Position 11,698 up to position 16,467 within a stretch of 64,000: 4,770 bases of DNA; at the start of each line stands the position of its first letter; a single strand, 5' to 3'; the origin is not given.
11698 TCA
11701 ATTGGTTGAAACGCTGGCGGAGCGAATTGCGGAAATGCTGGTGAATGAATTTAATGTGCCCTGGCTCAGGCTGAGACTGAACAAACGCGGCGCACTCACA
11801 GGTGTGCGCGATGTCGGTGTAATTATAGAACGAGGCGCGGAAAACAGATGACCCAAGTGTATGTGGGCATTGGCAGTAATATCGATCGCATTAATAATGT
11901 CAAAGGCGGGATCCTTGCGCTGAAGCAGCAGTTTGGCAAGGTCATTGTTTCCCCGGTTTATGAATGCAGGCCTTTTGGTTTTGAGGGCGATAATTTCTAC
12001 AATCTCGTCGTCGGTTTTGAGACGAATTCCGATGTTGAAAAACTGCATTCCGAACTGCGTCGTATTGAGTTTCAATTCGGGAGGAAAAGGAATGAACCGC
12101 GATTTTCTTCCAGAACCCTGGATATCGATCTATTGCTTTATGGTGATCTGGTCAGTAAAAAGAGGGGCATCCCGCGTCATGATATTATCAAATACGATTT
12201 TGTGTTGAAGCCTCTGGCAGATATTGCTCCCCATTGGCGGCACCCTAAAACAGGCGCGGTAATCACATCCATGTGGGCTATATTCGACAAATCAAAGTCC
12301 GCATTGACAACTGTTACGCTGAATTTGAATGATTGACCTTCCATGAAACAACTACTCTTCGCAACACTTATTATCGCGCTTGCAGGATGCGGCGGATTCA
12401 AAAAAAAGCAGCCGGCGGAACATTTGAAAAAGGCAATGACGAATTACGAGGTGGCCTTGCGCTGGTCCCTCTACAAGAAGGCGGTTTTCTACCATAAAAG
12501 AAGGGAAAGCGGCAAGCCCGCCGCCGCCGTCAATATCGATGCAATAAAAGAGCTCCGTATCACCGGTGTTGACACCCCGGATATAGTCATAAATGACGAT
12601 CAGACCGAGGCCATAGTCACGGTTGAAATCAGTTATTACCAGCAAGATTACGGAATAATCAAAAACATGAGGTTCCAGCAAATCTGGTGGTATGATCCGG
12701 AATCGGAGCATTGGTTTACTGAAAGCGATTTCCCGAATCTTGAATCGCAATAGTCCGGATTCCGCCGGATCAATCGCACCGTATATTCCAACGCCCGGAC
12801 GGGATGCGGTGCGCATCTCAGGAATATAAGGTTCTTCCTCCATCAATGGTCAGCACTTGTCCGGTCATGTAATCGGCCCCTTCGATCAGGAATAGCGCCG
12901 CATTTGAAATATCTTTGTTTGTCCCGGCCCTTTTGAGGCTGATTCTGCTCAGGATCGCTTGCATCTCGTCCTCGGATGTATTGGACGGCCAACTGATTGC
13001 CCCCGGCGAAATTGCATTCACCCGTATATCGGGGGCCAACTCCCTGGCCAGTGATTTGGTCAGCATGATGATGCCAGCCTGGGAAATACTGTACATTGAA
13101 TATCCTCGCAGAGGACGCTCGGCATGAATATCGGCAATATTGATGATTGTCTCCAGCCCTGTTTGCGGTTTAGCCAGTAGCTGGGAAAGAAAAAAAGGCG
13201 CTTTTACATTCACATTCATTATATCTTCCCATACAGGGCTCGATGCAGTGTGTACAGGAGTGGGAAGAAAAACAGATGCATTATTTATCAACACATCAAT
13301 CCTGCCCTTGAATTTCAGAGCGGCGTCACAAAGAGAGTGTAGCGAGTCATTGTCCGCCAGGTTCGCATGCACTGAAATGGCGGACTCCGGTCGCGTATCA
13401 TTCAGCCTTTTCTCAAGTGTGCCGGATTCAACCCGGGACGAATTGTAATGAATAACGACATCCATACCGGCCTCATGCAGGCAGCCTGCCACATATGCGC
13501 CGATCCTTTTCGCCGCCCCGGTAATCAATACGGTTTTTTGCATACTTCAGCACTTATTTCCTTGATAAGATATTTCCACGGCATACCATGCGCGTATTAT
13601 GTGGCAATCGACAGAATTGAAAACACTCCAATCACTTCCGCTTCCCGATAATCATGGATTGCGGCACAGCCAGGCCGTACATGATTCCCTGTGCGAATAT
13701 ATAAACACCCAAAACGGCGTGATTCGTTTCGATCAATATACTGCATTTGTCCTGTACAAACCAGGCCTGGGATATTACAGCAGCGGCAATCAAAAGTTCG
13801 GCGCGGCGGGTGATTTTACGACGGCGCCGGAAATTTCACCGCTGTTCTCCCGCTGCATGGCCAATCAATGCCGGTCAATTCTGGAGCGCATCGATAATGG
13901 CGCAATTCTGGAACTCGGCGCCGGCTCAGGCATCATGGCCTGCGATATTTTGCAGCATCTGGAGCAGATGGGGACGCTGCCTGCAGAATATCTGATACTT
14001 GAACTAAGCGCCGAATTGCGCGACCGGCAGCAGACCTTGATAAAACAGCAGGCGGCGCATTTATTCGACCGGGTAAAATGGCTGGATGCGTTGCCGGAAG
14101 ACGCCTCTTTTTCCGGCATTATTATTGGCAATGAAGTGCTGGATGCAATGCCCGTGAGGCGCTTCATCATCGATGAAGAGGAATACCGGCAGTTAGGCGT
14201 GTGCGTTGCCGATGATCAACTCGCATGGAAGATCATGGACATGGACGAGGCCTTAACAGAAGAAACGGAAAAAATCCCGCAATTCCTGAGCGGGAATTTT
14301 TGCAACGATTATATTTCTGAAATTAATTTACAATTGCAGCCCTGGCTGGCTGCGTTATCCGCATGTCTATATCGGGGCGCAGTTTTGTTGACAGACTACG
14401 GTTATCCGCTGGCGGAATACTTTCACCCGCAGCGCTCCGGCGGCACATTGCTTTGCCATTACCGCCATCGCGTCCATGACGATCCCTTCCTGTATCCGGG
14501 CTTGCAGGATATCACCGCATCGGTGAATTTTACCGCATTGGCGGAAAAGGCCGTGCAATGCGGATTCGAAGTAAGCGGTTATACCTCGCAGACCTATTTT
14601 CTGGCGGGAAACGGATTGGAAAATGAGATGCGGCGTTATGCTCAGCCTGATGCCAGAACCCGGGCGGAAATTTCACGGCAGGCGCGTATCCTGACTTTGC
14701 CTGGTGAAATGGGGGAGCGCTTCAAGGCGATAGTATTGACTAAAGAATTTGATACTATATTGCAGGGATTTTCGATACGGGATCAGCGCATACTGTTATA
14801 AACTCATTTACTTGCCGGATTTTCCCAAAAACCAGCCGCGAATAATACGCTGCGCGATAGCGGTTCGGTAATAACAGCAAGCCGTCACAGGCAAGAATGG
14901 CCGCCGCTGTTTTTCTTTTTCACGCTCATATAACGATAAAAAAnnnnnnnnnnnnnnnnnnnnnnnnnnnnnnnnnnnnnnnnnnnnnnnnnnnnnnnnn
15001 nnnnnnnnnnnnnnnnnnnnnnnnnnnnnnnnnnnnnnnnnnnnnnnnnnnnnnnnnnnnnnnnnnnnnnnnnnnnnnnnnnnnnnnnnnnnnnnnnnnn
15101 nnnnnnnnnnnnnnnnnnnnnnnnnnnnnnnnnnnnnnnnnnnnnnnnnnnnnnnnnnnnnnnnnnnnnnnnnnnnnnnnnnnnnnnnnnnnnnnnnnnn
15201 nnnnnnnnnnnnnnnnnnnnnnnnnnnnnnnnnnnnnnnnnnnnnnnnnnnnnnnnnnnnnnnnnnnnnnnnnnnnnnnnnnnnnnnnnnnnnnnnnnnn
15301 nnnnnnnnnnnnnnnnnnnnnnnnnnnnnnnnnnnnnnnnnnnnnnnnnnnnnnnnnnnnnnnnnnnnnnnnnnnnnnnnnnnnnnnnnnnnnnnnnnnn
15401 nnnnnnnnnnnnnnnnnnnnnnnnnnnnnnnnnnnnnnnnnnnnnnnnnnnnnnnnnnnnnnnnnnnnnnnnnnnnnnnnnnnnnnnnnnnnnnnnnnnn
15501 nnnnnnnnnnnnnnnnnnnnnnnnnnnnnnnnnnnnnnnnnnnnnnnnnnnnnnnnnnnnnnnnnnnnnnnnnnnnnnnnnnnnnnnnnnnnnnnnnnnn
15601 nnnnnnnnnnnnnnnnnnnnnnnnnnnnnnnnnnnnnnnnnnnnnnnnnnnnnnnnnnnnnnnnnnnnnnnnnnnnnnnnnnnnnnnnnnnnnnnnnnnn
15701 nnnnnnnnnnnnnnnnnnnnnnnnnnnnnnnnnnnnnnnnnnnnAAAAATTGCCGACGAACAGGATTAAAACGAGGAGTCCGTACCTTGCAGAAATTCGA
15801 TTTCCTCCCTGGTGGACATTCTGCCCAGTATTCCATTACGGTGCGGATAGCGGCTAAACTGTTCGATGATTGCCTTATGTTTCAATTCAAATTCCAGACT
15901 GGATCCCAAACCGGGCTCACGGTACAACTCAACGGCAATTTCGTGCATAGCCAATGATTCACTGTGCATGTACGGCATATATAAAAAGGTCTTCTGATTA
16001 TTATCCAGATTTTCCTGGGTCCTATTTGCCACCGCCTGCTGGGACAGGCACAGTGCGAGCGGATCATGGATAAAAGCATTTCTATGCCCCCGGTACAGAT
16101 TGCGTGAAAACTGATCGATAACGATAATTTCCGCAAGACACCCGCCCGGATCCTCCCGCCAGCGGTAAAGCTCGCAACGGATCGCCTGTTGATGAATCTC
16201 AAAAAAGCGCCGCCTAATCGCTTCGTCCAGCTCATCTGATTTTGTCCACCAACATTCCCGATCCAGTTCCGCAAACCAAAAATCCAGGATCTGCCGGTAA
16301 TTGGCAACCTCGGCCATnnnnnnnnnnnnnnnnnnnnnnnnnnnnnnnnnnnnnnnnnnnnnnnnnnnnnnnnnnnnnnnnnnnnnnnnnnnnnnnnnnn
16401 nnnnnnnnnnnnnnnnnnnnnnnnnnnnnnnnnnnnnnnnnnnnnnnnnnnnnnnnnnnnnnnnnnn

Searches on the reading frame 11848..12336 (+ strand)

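Call 59: search_protein_families(library=pfam, proteins=[window:11848-12336:+], max_evalue=0.0001)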
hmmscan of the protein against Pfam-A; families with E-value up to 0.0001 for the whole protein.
window:11848-12336:+ (162 aa): 1 family
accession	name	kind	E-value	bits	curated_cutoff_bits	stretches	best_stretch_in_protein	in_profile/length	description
PF01288.25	HPPK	-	2e-27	96.3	25.7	1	5-128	1-116/116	7,8-dihydro-6-hydroxymethylpterin-pyrophosphokinase (HPPK)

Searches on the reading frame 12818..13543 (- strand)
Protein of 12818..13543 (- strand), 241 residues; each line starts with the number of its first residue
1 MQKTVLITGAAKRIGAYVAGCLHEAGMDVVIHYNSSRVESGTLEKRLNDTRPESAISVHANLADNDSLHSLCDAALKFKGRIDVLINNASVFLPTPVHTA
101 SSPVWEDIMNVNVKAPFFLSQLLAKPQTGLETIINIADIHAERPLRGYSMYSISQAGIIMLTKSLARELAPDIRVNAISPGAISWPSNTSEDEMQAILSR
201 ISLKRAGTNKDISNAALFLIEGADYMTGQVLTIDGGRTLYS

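Call 45: search_protein_families(library=pfam, proteins=[window:12818-13543:-], max_evalue=1)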
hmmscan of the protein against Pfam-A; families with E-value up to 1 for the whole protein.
window:12818-13543:- (241 aa): 9 families
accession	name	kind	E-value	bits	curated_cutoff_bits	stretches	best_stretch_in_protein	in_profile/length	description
PF13561.12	adh_short_C2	-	7.5e-44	150.5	27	1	9-237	1-235/236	Enoyl-(Acyl carrier protein) reductase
PF00106.31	adh_short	-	1.2e-35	123.2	26.6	1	3-193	1-192/195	short chain dehydrogenase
PF23441.1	SDR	-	3.3e-08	33.7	27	1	3-237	8-255/258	SDR-like rossmann domain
PF08659.16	KR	-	5.8e-05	23.5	22.6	1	4-130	2-128/180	KR domain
PF16363.11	GDP_Man_Dehyd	-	0.0041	17.1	27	1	6-71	1-70/332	GDP-mannose 4,6 dehydratase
PF21777.3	SDR-like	-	0.0061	17.7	24.7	1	162-179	55-71/98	Short chain dehydrogenase-like protein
PF01370.27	Epimerase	-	0.0078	16.1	20.9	1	5-74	1-62/240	NAD dependent epimerase/dehydratase family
PF01520.23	Amidase_3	-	0.07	13.6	27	1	13-67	28-83/174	N-acetylmuramoyl-L-alanine amidase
PF02826.25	2-Hacid_dh_C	-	0.087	12.6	25.1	1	2-62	36-101/178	D-isomer specific 2-hydroxyacid dehydrogenase, NAD binding domain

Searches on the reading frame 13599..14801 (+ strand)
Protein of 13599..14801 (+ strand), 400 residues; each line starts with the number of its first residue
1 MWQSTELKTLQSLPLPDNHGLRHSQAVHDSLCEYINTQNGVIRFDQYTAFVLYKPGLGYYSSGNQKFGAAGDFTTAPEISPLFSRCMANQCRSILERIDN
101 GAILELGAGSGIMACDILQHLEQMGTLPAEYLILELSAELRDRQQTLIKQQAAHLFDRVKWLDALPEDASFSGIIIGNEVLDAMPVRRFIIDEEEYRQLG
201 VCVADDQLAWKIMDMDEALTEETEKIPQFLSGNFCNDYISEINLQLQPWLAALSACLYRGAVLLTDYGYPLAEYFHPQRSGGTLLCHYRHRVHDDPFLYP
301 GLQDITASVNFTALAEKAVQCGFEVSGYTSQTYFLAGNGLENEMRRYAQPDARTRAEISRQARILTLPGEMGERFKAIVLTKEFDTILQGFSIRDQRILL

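Call 45: search_protein_families(library=pfam, proteins=[window:13599-14801:+], max_evalue=1)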
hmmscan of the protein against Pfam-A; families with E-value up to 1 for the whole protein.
window:13599-14801:+ (400 aa): 5 families
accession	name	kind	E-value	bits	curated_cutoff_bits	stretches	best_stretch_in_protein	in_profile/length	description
PF02636.23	Methyltransf_28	-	1.7e-62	211.5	23.3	1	87-329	2-249/249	Putative S-adenosyl-L-methionine-dependent methyltransferase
PF08242.18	Methyltransf_12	-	0.00072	20.7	30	1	104-188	1-82/98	Methyltransferase domain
PF10017.15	Methyltransf_33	-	0.018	14.6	23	1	88-152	50-112/304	Histidine-specific methyltransferase, SAM-dependent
PF13649.12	Methyltransf_25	-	0.052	14.7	27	1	103-183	1-76/97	Methyltransferase domain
PF13489.12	Methyltransf_23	-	0.077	13.2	27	1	98-183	21-93/164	Methyltransferase domain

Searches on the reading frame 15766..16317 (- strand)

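Call 59: search_protein_families(library=pfam, proteins=[window:15766-16317:-], max_evalue=0.0001)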
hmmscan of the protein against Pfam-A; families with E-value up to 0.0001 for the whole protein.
window:15766-16317:- (183 aa): 1 family
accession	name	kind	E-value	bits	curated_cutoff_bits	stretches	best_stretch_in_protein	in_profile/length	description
PF06041.17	DUF924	-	3.9e-59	200.3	27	1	10-178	1-178/180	Bacterial protein of unknown function (DUF924)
